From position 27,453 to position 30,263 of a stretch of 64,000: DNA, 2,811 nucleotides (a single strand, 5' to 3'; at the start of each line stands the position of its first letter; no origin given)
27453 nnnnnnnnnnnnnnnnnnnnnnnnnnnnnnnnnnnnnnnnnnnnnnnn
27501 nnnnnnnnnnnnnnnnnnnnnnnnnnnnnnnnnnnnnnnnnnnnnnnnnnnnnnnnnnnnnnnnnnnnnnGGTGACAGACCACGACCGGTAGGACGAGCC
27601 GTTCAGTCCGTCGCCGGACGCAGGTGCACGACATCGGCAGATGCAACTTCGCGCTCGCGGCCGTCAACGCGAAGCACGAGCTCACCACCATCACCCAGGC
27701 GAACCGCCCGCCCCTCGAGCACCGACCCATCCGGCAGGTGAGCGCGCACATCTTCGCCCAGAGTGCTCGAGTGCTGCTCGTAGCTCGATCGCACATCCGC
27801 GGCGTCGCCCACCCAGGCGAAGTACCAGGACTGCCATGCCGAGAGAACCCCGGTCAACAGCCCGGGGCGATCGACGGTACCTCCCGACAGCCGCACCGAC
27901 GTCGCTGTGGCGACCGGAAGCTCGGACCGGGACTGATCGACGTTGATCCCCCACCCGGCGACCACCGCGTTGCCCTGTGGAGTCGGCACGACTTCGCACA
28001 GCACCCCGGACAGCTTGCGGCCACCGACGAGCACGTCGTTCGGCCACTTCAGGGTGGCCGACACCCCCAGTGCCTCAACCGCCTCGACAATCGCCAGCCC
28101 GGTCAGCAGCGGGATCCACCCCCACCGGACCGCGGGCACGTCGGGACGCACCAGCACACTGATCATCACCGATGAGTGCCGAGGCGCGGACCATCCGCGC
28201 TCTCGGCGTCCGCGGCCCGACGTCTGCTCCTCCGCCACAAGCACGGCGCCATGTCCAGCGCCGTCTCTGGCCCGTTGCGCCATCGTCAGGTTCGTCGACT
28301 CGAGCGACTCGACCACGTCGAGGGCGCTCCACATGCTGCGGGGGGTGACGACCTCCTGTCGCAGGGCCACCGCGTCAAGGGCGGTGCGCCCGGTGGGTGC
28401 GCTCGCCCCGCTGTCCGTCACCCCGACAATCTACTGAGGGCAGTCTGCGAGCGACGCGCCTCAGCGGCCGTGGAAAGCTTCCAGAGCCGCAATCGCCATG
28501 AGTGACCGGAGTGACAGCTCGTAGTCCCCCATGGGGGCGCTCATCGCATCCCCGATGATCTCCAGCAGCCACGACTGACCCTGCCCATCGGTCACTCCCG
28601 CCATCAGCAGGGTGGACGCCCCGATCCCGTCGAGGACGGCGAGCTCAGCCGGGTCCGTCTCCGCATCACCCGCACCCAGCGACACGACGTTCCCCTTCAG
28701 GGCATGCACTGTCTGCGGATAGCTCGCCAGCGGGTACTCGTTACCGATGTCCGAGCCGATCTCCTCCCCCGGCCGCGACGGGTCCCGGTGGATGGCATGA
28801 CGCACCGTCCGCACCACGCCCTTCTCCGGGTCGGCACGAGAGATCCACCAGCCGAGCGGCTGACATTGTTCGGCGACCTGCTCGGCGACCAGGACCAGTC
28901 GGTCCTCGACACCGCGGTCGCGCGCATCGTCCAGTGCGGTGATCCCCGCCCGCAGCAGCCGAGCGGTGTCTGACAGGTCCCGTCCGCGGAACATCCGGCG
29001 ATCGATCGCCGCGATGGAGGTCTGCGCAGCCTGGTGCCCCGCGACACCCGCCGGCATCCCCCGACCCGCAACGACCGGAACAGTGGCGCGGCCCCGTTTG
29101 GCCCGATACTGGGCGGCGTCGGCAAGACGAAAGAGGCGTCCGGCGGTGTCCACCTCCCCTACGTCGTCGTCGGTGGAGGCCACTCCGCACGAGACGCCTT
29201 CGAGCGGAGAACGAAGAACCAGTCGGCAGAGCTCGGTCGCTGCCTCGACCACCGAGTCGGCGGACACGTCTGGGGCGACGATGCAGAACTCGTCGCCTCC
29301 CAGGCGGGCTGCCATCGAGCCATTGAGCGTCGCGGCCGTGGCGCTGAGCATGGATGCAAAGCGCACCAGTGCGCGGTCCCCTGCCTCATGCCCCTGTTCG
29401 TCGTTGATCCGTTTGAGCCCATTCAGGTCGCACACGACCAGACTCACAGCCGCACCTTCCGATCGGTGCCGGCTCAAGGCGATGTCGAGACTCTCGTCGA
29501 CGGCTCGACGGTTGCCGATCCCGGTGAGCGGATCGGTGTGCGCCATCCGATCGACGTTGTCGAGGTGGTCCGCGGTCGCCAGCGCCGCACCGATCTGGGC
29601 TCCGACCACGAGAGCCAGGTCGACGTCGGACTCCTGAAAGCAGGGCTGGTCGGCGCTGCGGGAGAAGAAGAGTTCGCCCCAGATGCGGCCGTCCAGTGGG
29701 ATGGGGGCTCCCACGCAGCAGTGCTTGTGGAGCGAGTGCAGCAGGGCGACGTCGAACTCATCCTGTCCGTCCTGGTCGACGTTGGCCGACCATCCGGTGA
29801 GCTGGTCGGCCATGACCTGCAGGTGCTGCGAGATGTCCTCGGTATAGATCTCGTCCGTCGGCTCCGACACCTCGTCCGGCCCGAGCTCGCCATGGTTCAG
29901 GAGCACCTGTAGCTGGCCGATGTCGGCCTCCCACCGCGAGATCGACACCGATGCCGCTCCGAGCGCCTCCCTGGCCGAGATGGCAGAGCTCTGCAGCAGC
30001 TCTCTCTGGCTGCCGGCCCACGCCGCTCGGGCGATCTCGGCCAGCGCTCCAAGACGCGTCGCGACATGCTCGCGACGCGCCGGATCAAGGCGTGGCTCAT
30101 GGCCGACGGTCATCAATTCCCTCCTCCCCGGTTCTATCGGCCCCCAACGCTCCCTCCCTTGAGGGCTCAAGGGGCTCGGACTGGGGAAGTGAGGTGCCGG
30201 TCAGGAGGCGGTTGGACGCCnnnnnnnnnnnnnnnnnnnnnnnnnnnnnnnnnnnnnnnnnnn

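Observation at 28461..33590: Tandem triplication of GAF-GGDEF-GAF diguanylate cyclase genes inserted into the conserved birA-accD5 block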

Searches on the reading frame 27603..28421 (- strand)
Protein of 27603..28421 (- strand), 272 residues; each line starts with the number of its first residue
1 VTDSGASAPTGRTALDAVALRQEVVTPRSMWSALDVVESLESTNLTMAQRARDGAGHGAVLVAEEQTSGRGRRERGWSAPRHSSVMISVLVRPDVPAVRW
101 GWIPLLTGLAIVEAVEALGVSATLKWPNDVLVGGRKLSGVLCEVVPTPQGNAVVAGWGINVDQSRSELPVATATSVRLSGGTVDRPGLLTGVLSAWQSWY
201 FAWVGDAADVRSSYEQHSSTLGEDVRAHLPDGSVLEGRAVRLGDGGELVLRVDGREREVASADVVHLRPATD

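Call 9: search_protein_families(library=pfam, proteins=[window:27603-28421:-], max_evalue=0.001)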
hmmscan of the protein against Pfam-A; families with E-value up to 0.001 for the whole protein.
window:27603-28421:- (272 aa): 1 family
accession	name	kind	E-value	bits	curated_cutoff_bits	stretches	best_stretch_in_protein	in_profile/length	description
PF03099.24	BPL_LplA_LipB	-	2.9e-18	66.5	21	1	53-160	19-133/133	Biotin/lipoate A/B protein ligase family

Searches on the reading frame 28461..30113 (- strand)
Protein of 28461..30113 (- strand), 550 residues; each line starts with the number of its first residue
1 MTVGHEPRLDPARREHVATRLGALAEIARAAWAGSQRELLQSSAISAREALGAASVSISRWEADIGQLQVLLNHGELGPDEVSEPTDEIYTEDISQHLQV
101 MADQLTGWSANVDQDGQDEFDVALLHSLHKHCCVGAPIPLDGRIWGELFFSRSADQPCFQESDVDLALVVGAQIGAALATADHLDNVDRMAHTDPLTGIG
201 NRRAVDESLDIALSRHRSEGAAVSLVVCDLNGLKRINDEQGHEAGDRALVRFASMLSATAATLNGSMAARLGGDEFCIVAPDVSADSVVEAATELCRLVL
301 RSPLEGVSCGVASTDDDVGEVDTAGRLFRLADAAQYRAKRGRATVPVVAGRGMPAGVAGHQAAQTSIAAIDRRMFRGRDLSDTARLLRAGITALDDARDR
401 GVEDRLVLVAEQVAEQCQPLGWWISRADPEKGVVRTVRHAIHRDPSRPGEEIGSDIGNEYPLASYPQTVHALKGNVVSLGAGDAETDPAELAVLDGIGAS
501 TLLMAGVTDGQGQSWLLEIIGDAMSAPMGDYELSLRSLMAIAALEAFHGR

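Call 6: search_protein_families(library=pfam, proteins=[window:28461-30113:-], max_evalue=0.1)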
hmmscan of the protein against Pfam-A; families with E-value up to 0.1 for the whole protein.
window:28461-30113:- (550 aa): 3 families
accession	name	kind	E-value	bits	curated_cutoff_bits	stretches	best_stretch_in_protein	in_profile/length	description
PF00990.26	GGDEF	-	1e-28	100.6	23.8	1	191-341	1-157/161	Diguanylate cyclase, GGDEF domain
PF01590.32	GAF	-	7.7e-06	26.9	22.4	1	38-178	4-133/133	GAF domain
PF13185.12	GAF_2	-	0.0025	18.5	28.6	1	131-178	89-135/136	GAF domain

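Call 7: search_protein_families(library=ncbifam, proteins=[window:28461-30113:-], max_evalue=0.1)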
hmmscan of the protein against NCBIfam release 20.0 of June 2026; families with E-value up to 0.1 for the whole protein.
window:28461-30113:- (550 aa): 21 families
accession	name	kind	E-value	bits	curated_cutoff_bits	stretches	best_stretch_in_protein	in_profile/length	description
TIGR00254.1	GGDEF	domain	9.6e-27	93.7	37.4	1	188-343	2-162/168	diguanylate cyclase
NF051473.1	DigCycDgcsShew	equivalog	1.5e-24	86.9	400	1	176-340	120-282/291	diguanylate cyclase DgcS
NF007423.1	PRK09966.1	equivalog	2e-24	86.2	325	1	187-339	235-390/390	diguanylate cyclase DgcN/YfiN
NF038266.1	diguan_SiaD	equivalog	9.9e-23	80.8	290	1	186-342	89-249/252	biofilm regulation diguanylate cyclase SiaD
NF007135.0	PRK09581.1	equivalog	1.3e-22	80.2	474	1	183-344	284-451/457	PleD family two-component system response regulator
NF040885.1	diguan_DgcJ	equivalog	4.9e-20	71.8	500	1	186-341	336-488/493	diguanylate cyclase DgcJ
NF007380.0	PRK09894.1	equivalog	2e-19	70.1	256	1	190-345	128-284/296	diguanylate cyclase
NF007474.0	PRK10060.1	equivalog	6.7e-19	67.5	782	1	187-344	233-391/663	cyclic di-GMP phosphodiesterase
NF045675.1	PhdiestaseDibA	equivalog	6.6e-18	64.4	980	1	185-344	197-360/623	phosphodiesterase DibA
NF047654.1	DiguCycDgcRLepto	equivalog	1.6e-16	60.1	500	1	172-341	114-289/295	diguanylate cyclase DgcR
NF053781.1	cdiGMPphdstlr2612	equivalog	3e-16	58.3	1600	1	188-343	837-996/1268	Tlr1612 family c-di-GMP phosphodiesterase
NF011955.1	PRK15426.1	equivalog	3.7e-16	58.4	408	1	190-295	397-500/564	cellulose biosynthesis regulator diguanylate cyclase DgcQ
NF007298.0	PRK09776.1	equivalog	1.3e-15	56.4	1135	1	187-347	680-844/1111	diguanylate cyclase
NF007599.0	PRK10245.1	equivalog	6.4e-15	54.5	402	1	176-342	195-364/371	diguanylate cyclase AdrA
NF047872.1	GGDEF_GdpS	equivalog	1e-13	51.2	400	1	191-304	187-298/355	GGDEF domain-containing protein GdpS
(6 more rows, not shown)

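Call 86: list_cluster_members(proteins=[window:28464-30113:-, window:30224-31867:-, window:31929-33590:-])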
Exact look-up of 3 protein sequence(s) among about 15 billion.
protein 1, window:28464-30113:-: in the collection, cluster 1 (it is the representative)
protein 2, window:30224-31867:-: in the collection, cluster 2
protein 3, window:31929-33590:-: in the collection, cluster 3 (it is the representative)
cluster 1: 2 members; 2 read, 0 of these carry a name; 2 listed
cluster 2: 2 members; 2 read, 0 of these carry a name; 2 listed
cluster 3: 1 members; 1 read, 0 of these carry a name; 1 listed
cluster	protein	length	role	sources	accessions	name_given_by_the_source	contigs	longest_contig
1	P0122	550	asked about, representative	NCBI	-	-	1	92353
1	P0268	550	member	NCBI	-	-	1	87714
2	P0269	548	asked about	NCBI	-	-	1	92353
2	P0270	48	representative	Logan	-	-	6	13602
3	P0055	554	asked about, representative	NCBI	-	-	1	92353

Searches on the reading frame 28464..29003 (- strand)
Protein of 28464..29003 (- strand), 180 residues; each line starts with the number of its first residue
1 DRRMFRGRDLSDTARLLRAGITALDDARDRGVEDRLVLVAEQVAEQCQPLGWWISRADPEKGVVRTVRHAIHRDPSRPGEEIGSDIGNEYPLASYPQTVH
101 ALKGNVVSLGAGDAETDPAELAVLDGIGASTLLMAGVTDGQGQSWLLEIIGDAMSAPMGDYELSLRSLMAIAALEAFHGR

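Call 17: search_protein_families(library=pfam, proteins=[window:28464-29003:-], max_evalue=10)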
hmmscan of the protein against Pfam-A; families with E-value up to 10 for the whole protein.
seq(180 aa): 0 families
